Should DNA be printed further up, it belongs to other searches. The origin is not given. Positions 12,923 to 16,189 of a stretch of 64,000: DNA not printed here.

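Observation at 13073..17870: Sigma54 activator next to a lipoprotein decaheme cytochrome that carries a collagen-like stalk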

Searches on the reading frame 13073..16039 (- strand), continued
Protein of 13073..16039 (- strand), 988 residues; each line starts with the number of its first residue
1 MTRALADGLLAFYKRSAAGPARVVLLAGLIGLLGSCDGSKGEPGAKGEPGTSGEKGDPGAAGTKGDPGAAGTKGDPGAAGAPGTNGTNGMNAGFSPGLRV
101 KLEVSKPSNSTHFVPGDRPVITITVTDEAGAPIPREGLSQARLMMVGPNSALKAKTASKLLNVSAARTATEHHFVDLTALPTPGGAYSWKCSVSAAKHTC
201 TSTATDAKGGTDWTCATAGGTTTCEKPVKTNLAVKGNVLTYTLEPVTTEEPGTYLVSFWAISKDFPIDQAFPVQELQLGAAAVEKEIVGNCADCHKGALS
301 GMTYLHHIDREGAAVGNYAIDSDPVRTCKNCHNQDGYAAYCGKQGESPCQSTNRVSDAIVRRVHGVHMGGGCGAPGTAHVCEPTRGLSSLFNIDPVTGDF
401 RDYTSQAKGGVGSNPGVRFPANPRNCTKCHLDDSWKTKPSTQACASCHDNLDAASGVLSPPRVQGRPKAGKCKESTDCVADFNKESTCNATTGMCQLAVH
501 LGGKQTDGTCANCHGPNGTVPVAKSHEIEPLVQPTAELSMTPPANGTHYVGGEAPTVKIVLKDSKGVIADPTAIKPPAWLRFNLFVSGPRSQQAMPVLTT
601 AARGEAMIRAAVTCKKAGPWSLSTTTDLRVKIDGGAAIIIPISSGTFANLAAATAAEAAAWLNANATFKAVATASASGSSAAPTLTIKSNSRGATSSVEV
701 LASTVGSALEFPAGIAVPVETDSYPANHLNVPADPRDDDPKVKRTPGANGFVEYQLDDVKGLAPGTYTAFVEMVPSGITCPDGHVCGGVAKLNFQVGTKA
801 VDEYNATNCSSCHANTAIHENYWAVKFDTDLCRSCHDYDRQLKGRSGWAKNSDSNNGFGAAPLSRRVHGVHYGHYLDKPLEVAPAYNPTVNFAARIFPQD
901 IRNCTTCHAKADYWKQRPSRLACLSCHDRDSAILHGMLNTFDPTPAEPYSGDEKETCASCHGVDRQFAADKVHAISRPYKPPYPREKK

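Call 13: find_encoding_contigs(protein=P0001, flank=10000, max_places=3)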
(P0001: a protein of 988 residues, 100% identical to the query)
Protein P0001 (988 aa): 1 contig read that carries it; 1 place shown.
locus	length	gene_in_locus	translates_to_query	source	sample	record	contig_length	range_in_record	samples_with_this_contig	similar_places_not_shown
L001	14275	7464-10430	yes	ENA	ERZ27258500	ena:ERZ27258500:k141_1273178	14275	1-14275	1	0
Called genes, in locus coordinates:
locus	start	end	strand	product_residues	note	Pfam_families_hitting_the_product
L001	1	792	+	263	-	?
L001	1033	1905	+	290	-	-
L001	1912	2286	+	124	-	-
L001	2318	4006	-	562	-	PF00999:Na_H_Exchanger, PF02254:TrkA_N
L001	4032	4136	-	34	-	-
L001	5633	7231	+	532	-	PF00158:Sigma54_activat, PF14532:Sigma54_activ_2, PF07728:AAA_5 (weak), PF25601:AAA_lid_14, PF02954:HTH_8 (weak)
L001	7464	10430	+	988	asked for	PF01391:Collagen, PF09699:Paired_CXXCH_1 (faint), PF14522:Cytochrome_C7 (faint), PF14537:Cytochrom_c3_2 (faint), PF22113:Mtrc-MtrF_II-IV_dom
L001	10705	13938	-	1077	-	PF00072:Response_reg, PF00512:HisKA (weak), PF02518:HATPase_c, PF00072:Response_reg, PF00563:EAL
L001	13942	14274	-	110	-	?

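Call 15: find_encoding_contigs(protein=P0002, flank=10000, max_places=2)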
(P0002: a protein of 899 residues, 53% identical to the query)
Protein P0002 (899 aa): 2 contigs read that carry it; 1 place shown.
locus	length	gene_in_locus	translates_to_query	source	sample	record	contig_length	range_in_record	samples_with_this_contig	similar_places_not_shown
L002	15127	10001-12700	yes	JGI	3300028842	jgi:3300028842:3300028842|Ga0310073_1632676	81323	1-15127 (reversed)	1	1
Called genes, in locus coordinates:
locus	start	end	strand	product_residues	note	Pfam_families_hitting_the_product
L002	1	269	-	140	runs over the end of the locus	PF10604:Polyketide_cyc2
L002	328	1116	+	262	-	PF13489:Methyltransf_23, PF08241:Methyltransf_11, PF08242:Methyltransf_12, PF13649:Methyltransf_25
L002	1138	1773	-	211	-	PF00440:TetR_N, PF16925:TetR_C_13, PF21993:TetR_C_13_2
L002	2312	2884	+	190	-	PF00440:TetR_N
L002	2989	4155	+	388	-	PF00144:Beta-lactamase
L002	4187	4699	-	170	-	PF07883:Cupin_2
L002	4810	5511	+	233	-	-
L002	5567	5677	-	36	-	-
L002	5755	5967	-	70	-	-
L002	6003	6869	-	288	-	-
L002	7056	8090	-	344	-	PF13302:Acetyltransf_3, PF00583:Acetyltransf_1, PF13523:Acetyltransf_8 (weak), PF12974:Phosphonate-bd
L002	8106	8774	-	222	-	PF00440:TetR_N, PF13305:TetR_C_33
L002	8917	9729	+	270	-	PF01135:PCMT, PF13489:Methyltransf_23, PF01209:Ubie_methyltran, PF06325:PrmA, PF13649:Methyltransf_25, PF13847:Methyltransf_31, PF08241:Methyltransf_11, PF08242:Methyltransf_12, +5 more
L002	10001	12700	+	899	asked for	PF01391:Collagen (faint), PF14522:Cytochrome_C7 (faint), PF22113:Mtrc-MtrF_II-IV_dom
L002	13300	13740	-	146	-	PF07603:Lcl_C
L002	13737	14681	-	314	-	PF07603:Lcl_C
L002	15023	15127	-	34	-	?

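Call 16: find_encoding_contigs(protein=P0015, flank=10000, max_places=2)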
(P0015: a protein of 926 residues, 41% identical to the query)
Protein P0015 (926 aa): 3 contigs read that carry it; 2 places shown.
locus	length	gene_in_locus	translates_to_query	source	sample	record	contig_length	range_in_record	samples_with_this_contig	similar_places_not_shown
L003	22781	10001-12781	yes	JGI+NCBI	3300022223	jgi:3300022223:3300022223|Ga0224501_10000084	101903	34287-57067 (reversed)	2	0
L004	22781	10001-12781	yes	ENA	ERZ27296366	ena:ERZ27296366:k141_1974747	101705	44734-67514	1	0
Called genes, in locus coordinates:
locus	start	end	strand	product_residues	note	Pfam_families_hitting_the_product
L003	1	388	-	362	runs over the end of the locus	PF00890:FAD_binding_2 (faint), PF01266:DAO (weak), PF01593:Amino_oxidase, PF07992:Pyr_redox_2 (weak), PF13450:NAD_binding_8, PF01593:Amino_oxidase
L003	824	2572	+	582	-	PF04909:Amidohydro_2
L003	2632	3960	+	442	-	PF03712:Cu2_monoox_C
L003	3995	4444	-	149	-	-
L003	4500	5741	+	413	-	-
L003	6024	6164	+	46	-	-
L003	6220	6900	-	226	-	-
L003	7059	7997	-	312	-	-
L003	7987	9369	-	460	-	-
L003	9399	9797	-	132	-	PF14522:Cytochrome_C7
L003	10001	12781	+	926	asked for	PF01391:Collagen, PF14522:Cytochrome_C7 (faint), PF14537:Cytochrom_c3_2 (faint), PF22113:Mtrc-MtrF_II-IV_dom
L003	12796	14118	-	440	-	-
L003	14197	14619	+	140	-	PF13279:4HBT_2, PF03061:4HBT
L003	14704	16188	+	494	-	-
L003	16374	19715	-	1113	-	PF00069:Pkinase, PF07714:PK_Tyr_Ser-Thr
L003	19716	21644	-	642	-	PF05192:MutS_III (weak), PF00488:MutS_V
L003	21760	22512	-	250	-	PF00057:Ldl_recept_a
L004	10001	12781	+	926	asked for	PF01391:Collagen, PF14522:Cytochrome_C7 (faint), PF14537:Cytochrom_c3_2 (faint), PF22113:Mtrc-MtrF_II-IV_dom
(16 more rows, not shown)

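Call 17: find_encoding_contigs(protein=P0017, flank=10000, max_places=2)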
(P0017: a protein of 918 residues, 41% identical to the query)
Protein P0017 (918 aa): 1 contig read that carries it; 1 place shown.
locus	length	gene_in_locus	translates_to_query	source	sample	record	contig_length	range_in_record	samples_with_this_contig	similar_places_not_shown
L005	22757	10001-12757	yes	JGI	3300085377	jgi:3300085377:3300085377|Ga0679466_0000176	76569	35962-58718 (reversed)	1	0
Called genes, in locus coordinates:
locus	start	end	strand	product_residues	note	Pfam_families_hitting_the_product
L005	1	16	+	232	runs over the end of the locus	PF00037:Fer4 (faint), PF12797:Fer4_2 (weak), PF12837:Fer4_6 (faint), PF13183:Fer4_8 (faint), PF13237:Fer4_10 (faint), PF12838:Fer4_7 (weak), PF13247:Fer4_11, PF13187:Fer4_9 (weak)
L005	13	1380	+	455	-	PF03916:NrfD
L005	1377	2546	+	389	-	PF00034:Cytochrom_C (weak), PF13442:Cytochrome_CBB3 (faint), PF00034:Cytochrom_C (weak)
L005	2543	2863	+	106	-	PF13442:Cytochrome_CBB3, PF00034:Cytochrom_C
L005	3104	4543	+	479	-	-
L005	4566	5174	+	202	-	PF00127:Copper-bind (weak), PF13620:CarboxypepD_reg, PF14686:fn3_3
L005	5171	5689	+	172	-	-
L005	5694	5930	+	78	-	-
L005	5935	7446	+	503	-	-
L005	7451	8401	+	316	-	PF00116:COX2, PF00034:Cytochrom_C, PF13442:Cytochrome_CBB3 (weak)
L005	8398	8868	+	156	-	PF02915:Rubrerythrin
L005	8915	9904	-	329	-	PF04542:Sigma70_r2, PF04545:Sigma70_r4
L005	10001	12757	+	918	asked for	PF01391:Collagen, PF09699:Paired_CXXCH_1 (faint), PF14522:Cytochrome_C7 (faint), PF14537:Cytochrom_c3_2 (faint), PF22113:Mtrc-MtrF_II-IV_dom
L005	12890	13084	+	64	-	-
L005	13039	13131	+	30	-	-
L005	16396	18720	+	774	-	PF02085:Cytochrom_CIII (faint), PF14522:Cytochrome_C7 (weak), PF09699:Paired_CXXCH_1 (faint), PF22113:Mtrc-MtrF_II-IV_dom (faint), PF14522:Cytochrome_C7 (weak)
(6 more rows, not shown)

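Call 22: search_solved_structures(query=A1, max_evalue=0.01)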
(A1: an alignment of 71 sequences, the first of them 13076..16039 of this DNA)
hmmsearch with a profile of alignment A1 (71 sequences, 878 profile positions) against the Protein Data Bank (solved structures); distinct sequences matched with E-value up to 0.01: 3.
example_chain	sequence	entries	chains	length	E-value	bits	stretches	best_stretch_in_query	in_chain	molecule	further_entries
3pmq_A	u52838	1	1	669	3.6e-15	58.7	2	351-453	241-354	Decaheme cytochrome c MtrF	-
6qyc_A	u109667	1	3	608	2.2e-06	29.7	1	357-480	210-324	Decaheme c-type cytochrome, OmcA/MtrC family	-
6r2q_C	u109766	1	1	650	2.3e-06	29.6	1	357-480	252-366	Decaheme c-type cytochrome, OmcA/MtrC family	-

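Call 27: find_related_loci(query=A1, collection=genome_contigs, flank=8000)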
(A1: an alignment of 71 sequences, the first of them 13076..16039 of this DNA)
Query A1 (988 aa) in genome_contigs; peptide patterns used: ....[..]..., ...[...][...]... (x = any residue, [..] = any of these).
600 stretches matched a pattern (row limit reached: there are more); 567 encode a relative of the query (tblastn E <= 1e-3); the best 80 are kept; 80 distinct loci.
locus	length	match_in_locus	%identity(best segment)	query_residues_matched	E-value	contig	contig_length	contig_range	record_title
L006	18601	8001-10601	41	37-986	0e+0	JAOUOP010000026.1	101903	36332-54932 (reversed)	MAG: Myxococcales bacterium isolate 8_1_Oct_SF_Bin19 8_1_Oct_SF_Bin19_scaffold_84_c1, whole genome shotgun sequence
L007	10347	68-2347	45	225-986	0e+0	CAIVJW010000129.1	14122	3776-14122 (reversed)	MAG: uncultured delta proteobacterium isolate KTt_bin-2109 genome assembly, contig: bin-2109:129/455, whole genome shotg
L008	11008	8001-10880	39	21-986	0e+0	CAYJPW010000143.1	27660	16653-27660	MAG TPA_asm: uncultured Polyangiaceae bacterium isolate ERP124720_co1_193 genome assembly, contig: NODE_2302_length_2766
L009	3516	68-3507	43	38-986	0e+0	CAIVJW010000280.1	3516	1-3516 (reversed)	MAG: uncultured delta proteobacterium isolate KTt_bin-2109 genome assembly, contig: bin-2109:280/455, whole genome shotg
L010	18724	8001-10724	39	35-985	0e+0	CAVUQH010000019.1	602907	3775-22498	MAG: uncultured delta proteobacterium isolate MFD05684.bin.1.144 genome assembly, contig: contig_76892, whole genome sho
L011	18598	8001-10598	41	44-976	0e+0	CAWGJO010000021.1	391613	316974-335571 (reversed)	MAG: uncultured Gemmatimonadaceae bacterium isolate MFD05684.bin.2.198 genome assembly, contig: contig_49535, whole geno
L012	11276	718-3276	44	46-985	0e+0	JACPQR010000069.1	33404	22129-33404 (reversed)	MAG: Deltaproteobacteria bacterium isolate NC_groundwater_658_Ag_B-0.1um_70_50 B_1_S1_Biohub_coassembly_k141_1477882, wh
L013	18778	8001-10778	38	20-985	0e+0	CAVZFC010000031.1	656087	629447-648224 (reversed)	MAG: uncultured delta proteobacterium isolate MFD05684.bin.1.145 genome assembly, contig: contig_70176, whole genome sho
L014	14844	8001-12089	38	93-986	3e-173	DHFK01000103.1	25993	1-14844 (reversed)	MAG TPA_asm: Anaerolineales bacterium UBA4826 UBA4826_contig_12, whole genome shotgun sequence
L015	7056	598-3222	38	28-988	1e-172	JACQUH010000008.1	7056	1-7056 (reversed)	MAG: Chloroflexi bacterium isolate NC_groundwater_1432_Ag_S-0.65um_63_32 S_p65_S5_coassembly_k141_87811, whole genome sh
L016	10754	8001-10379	38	97-987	2e-167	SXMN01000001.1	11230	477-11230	MAG: Verrucomicrobiales bacterium isolate F1-120-MAGs170 F1-120__c2636, whole genome shotgun sequence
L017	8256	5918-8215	36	97-986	2e-163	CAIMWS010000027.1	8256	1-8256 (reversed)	MAG: uncultured Verrucomicrobia bacterium isolate LaPlata_bin-2736 genome assembly, contig: bin-2736:027/561, whole geno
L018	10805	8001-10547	37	37-988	9e-163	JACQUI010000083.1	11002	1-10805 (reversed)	MAG: Chloroflexi bacterium isolate NC_groundwater_1433_Ag_S-0.65um_63_37 S_p65_S5_coassembly_k141_1239374, whole genome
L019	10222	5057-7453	37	95-987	3e-162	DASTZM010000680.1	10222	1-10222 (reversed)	MAG TPA_asm: Chloroflexota bacterium isolate SMAG_U2468 k141_192494, whole genome shotgun sequence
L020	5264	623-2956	37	93-986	2e-164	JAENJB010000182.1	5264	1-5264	MAG: Dehalococcoidia bacterium isolate CoA_1_bin.53 scaffold_42470, whole genome shotgun sequence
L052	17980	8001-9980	32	239-984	5e-79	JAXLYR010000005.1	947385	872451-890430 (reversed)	MAG: Polyangiaceae bacterium isolate STL-MYX18 C3.57.fa-5, whole genome shotgun sequence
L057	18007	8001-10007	35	97-985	4e-78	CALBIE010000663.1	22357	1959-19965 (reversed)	MAG TPA_asm: uncultured Verrucomicrobiales bacterium isolate ERR2206756_bin.174_CONCOCT_v1.1_MAG genome assembly, contig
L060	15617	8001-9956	33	94-986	4e-76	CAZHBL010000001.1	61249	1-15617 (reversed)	MAG TPA_asm: uncultured Pirellulales bacterium isolate SRP185410_co2_165 genome assembly, contig: NODE_402_length_61249_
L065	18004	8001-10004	39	100-988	1e-87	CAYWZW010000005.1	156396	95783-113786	MAG TPA_asm: uncultured Pirellulales bacterium isolate binchicken_co189_401 genome assembly, contig: NODE_25_length_1563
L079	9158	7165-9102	44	97-986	4e-69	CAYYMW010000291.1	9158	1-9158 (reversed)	MAG TPA_asm: uncultured Verrucomicrobiota bacterium isolate binchicken_co269_135 genome assembly, contig: NODE_7808_leng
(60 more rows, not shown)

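Call 33: predict_structure(alignment_id=A1)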
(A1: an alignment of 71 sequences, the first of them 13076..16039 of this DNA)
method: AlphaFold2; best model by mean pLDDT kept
length: 988 residues; sequences in the alignment: 71
mean_pLDDT: 80.3   pTM: 0.76
mean pLDDT of the five models: 80.3, 78.6, 78.4, 76.4, 74.1
residues with pLDDT >= 90: 449; 70-90: 284; 50-70: 131; < 50: 124
segments of 3 or more residues with pLDDT < 50: 1-5, 34-86, 197-211, 369-384, 407-415, 848-860, 885-889
pLDDT, mean of each block of 10 residues (from residue 1): 49 53 54 46 39 37 36 42 49 85 97 98 97 96 95 91 87 92 62 51 45 66 65 96 97 98 94 98 92 84 83 82 91 75 62 63 64 43 61 77 57 50 76 90 83 89 92 95 95 94 89 93 85 91 98 98 94 92 94 90 92 96 98 98 97 97 98 93 95 96 97 93 85 93 96 98 97 88 81 98 84 72 77 75 53 46 75 79 55 67 82 84 84 88 73 86 90 81 65
secondary structure, 60 per line:
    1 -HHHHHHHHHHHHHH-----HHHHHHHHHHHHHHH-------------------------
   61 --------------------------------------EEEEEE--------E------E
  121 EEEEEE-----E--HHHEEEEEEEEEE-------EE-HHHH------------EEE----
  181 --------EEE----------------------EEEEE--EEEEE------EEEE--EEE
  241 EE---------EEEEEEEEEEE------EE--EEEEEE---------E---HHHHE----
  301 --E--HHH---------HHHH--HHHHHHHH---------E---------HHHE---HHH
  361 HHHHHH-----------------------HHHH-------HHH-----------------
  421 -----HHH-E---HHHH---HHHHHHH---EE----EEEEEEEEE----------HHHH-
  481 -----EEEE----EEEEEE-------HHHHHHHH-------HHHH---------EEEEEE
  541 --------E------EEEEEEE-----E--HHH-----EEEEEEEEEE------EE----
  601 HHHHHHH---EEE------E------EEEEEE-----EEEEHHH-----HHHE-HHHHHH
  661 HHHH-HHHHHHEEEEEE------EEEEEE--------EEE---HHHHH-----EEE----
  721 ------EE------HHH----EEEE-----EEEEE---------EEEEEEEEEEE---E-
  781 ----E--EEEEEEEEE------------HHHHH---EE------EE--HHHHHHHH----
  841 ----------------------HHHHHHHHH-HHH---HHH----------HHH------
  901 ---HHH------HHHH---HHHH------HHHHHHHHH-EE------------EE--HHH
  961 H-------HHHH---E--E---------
elements in order (helices of 4 or more, strands of 3 or more residues): H2-15 H21-35 E99-104 E120-126 E138-147 H158-161 E174-176 E189-191 E214-218 E221-225 E232-235 E238-242 E252-262 E273-278 H292-295 H318-321 H324-331 H358-366 H390-393 H434-437 H441-447 E457-465 H476-479 E486-489 E494-499 H507-514 H522-525 E535-540 E556-562 E579-588 H601-607 E611-613 E627-632 E638-641 H655-664 H666-671 E672-677 E684-689 E698-700 H704-708 E714-716 E742-745 E751-755 E765-775 E788-796 H809-813 H829-836 H863-871 H913-916 H920-923 H930-938 H958-961 H969-972
